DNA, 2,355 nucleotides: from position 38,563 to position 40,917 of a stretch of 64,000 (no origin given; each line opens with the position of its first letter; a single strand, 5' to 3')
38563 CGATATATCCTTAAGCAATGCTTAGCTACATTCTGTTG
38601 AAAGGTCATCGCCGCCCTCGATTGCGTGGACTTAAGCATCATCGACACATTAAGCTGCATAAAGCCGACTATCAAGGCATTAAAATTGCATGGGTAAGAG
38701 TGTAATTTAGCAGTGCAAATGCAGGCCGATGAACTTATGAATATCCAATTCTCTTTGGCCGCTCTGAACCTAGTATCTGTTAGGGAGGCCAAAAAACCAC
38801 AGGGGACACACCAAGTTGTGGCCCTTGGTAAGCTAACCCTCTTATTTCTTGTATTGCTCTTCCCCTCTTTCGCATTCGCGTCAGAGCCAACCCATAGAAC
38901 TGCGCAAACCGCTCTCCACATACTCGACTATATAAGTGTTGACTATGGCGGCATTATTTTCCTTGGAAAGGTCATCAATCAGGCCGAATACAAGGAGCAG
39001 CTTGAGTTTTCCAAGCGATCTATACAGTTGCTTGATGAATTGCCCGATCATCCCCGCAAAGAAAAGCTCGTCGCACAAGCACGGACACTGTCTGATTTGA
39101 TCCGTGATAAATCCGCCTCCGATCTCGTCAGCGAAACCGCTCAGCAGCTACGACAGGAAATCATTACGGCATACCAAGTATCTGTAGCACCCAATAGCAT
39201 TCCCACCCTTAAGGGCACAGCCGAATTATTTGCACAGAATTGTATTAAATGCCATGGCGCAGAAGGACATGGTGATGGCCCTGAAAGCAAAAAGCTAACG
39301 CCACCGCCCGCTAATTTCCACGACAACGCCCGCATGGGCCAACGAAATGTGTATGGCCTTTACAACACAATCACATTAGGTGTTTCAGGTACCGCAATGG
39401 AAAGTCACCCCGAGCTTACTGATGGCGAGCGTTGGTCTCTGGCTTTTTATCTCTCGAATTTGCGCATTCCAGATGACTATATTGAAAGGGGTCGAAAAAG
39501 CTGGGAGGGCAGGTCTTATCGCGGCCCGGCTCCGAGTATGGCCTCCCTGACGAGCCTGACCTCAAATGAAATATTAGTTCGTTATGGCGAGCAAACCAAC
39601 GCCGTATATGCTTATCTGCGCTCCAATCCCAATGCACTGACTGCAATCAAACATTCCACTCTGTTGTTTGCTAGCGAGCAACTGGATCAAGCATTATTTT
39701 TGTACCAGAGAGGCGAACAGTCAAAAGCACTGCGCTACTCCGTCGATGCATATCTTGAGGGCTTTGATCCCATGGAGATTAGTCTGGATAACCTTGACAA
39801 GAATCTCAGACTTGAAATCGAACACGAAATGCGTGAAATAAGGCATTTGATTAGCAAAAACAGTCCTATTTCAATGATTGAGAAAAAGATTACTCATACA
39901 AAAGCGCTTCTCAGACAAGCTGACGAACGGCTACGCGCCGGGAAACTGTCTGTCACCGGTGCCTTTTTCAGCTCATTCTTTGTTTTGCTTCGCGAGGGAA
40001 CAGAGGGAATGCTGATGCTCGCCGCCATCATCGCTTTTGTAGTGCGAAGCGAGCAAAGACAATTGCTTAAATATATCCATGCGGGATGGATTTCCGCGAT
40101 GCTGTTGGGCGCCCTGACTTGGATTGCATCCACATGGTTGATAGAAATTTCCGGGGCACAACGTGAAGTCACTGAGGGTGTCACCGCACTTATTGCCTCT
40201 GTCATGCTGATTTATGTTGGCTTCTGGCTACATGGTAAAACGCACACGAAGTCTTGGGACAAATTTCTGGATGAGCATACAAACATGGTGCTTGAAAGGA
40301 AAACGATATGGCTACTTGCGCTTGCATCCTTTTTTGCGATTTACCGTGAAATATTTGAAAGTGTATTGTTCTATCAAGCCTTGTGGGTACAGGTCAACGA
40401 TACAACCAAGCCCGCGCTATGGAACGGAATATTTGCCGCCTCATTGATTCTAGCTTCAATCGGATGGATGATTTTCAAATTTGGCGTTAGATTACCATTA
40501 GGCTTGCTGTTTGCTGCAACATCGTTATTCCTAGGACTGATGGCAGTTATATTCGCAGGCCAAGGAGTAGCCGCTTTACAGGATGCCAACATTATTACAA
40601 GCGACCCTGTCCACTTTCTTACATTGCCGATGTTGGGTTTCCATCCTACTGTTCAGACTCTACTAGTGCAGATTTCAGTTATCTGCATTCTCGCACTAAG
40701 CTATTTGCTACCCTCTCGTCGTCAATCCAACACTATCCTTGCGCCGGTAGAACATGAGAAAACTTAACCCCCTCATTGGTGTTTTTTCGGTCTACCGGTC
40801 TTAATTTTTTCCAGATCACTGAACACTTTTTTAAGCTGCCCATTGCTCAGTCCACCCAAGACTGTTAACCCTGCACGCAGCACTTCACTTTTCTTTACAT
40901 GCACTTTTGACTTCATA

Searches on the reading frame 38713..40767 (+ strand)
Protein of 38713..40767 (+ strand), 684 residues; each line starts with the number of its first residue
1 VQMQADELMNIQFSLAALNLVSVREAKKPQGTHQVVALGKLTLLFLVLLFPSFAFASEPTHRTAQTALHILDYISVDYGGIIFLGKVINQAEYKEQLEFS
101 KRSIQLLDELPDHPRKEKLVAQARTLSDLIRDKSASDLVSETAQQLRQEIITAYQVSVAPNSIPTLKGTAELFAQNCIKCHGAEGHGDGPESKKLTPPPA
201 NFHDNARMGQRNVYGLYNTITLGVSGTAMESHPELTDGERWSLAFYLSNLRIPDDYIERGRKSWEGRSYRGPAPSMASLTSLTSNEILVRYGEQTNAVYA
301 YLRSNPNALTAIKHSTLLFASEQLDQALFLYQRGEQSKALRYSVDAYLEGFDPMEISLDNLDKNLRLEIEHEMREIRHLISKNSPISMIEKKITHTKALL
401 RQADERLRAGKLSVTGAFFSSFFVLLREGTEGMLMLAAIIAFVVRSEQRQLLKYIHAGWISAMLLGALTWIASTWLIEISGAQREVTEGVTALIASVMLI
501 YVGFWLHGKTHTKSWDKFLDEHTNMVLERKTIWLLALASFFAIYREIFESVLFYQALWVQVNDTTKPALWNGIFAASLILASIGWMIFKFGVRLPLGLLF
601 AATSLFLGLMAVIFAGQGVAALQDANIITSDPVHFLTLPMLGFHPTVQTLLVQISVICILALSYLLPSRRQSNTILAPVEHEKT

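Call 55: search_protein_families(library=pfam, proteins=[window:38713-40767:+], max_evalue=0.001)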
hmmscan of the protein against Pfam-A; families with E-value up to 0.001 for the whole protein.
window:38713-40767:+ (684 aa): 3 families
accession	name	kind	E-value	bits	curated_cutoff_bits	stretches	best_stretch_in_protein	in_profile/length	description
PF03239.20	FTR1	-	2e-26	93.4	25.3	2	419-625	2-212/284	Iron permease FTR1 family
PF00034.26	Cytochrom_C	-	1.3e-11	46.1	21.3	1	170-250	5-89/90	Cytochrome c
PF13442.11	Cytochrome_CBB3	-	3.9e-06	27.5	27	1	169-247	6-68/68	Cytochrome C oxidase, cbb3-type, subunit III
